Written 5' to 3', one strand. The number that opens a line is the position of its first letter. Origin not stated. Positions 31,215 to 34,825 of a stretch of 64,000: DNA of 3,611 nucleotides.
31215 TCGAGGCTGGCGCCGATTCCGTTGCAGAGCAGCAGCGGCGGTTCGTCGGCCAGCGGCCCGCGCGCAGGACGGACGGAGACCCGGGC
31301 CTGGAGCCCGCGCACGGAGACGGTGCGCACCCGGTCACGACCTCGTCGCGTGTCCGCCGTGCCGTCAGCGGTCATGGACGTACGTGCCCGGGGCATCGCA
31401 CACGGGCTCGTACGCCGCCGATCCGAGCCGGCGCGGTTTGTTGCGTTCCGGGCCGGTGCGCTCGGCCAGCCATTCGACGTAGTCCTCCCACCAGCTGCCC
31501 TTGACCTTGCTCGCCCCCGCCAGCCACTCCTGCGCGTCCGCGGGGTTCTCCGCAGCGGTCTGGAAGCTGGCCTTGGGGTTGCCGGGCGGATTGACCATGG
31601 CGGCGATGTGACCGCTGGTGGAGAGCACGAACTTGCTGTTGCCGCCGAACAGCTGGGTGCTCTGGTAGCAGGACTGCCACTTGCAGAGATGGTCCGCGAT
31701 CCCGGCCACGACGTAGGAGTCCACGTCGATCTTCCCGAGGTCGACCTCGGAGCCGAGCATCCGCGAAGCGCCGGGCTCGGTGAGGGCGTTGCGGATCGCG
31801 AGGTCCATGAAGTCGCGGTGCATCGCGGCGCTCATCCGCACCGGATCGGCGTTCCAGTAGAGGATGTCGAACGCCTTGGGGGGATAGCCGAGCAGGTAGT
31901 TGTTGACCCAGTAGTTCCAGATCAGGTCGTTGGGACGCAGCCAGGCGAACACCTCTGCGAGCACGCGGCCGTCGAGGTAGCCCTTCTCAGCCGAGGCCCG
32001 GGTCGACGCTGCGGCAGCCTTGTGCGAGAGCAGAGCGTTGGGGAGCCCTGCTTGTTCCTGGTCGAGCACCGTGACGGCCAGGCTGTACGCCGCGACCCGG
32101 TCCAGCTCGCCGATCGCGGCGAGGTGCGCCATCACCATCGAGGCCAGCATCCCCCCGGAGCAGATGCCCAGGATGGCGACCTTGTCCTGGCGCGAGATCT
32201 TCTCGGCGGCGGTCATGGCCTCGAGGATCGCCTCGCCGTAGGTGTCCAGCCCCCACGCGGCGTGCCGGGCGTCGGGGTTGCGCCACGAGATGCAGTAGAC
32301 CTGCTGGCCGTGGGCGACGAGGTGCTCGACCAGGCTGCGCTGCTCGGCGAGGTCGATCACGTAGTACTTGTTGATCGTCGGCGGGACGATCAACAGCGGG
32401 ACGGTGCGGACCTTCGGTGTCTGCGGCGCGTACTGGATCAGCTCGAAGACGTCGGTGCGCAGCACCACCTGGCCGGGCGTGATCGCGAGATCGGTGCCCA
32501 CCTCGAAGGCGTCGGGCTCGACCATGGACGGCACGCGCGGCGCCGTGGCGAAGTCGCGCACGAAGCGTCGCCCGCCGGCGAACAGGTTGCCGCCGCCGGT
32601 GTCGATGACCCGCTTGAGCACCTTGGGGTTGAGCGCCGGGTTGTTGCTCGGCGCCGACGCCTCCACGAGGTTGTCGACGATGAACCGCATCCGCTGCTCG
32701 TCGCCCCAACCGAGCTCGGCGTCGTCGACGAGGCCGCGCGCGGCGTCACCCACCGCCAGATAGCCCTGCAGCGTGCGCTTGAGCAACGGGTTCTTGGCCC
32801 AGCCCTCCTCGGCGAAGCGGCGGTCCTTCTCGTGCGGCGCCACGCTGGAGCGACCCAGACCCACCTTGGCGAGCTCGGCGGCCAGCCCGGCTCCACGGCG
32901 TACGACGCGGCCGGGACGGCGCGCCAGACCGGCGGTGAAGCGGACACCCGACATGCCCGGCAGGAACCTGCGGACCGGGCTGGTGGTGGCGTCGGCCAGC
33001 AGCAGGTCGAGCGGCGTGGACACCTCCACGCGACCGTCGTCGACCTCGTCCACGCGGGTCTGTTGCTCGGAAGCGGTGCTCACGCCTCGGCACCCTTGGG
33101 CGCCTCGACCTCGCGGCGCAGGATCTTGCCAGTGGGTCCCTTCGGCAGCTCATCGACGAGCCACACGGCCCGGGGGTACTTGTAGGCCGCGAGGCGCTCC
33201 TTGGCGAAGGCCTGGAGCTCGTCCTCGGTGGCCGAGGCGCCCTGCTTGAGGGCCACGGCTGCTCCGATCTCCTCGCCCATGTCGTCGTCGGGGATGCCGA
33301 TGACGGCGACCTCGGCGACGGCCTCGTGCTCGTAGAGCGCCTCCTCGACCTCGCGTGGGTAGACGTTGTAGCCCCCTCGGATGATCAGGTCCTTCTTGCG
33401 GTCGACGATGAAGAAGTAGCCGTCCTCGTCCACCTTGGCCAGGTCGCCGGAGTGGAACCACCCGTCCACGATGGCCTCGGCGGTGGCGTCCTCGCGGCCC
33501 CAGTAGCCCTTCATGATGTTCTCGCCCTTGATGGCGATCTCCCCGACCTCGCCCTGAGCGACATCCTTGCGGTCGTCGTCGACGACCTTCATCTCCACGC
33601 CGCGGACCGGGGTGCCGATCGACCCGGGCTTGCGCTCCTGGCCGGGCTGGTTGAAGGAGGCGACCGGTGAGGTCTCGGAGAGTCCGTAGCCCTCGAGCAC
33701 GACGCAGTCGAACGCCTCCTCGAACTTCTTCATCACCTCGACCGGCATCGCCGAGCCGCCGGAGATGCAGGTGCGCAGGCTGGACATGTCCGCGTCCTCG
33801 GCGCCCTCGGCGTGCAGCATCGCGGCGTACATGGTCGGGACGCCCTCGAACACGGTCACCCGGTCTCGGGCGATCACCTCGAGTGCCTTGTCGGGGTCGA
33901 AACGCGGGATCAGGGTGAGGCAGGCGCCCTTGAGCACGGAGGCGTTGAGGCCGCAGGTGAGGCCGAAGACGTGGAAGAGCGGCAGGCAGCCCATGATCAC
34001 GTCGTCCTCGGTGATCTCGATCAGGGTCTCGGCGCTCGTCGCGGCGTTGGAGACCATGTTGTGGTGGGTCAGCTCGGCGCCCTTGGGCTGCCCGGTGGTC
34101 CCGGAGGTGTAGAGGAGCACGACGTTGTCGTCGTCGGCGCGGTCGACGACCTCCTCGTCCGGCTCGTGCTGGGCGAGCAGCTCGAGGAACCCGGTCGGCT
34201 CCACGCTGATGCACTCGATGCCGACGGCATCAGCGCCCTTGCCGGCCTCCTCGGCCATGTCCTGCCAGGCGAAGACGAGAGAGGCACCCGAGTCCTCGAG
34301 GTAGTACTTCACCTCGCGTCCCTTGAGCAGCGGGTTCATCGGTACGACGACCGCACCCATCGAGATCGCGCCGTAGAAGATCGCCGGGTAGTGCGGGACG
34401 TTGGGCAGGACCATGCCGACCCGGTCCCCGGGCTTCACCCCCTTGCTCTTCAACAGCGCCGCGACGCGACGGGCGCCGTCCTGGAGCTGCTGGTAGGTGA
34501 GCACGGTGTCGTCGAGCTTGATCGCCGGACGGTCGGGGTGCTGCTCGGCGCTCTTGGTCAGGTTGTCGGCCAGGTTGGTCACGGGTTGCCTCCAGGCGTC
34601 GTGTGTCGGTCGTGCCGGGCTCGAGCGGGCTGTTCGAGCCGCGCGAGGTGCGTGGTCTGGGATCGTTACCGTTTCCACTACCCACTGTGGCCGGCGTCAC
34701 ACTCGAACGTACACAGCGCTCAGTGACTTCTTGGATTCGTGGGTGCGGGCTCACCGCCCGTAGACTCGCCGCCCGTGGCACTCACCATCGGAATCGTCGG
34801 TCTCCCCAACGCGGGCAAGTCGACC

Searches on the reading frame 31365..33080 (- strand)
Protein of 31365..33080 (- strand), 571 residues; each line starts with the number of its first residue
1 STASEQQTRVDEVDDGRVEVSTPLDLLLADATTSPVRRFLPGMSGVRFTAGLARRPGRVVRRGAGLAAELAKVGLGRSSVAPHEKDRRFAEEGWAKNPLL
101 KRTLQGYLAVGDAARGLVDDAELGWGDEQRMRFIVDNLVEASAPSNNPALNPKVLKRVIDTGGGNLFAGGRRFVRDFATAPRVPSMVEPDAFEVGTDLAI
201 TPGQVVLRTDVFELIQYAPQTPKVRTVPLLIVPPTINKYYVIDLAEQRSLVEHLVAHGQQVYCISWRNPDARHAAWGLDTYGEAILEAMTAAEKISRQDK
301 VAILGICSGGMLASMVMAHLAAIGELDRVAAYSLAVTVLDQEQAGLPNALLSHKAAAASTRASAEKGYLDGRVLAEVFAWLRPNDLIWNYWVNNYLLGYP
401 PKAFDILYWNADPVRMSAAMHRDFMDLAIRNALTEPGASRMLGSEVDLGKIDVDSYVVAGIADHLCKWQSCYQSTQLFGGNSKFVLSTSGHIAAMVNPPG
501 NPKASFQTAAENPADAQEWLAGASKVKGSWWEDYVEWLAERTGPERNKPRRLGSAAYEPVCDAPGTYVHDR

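Call 57: search_protein_families(library=pfam, proteins=[window:31365-33080:-], max_evalue=0.0001)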
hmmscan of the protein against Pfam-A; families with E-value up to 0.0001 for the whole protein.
window:31365-33080:- (571 aa): 2 families
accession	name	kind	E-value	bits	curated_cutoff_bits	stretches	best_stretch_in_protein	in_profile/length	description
PF07167.19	PhaC_N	-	3.2e-51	173.9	23.7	1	85-253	1-172/173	Poly-beta-hydroxybutyrate polymerase (PhaC) N-terminus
PF00561.26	Abhydrolase_1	-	1.2e-16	61.6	25.8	1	229-498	2-245/245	alpha/beta hydrolase fold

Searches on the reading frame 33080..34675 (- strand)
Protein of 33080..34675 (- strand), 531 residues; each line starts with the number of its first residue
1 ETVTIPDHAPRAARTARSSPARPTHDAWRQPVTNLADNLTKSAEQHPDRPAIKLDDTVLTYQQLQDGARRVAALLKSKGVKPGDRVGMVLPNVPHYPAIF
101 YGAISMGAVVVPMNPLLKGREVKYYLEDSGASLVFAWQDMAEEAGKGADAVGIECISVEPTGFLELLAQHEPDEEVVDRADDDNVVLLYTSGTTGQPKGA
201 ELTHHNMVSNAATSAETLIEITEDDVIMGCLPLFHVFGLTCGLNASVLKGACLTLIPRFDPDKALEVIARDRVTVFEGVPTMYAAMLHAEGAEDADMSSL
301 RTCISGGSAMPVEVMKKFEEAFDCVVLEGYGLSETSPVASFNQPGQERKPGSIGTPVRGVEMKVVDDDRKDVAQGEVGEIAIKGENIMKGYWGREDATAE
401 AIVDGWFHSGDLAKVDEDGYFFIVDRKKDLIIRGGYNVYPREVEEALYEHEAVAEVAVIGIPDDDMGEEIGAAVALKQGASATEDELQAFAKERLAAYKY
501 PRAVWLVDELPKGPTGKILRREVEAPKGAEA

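Call 57: search_protein_families(library=pfam, proteins=[window:33080-34675:-], max_evalue=0.0001)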
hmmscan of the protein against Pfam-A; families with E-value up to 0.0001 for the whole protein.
window:33080-34675:- (531 aa): 2 families
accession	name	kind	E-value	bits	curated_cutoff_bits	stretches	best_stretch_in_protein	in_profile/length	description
PF00501.34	AMP-binding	-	8e-107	357.8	29.9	1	40-392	2-384/384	AMP-binding enzyme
PF13193.12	AMP-binding_C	-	5.6e-21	75.7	24.5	1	442-517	1-76/76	AMP-binding enzyme C-terminal domain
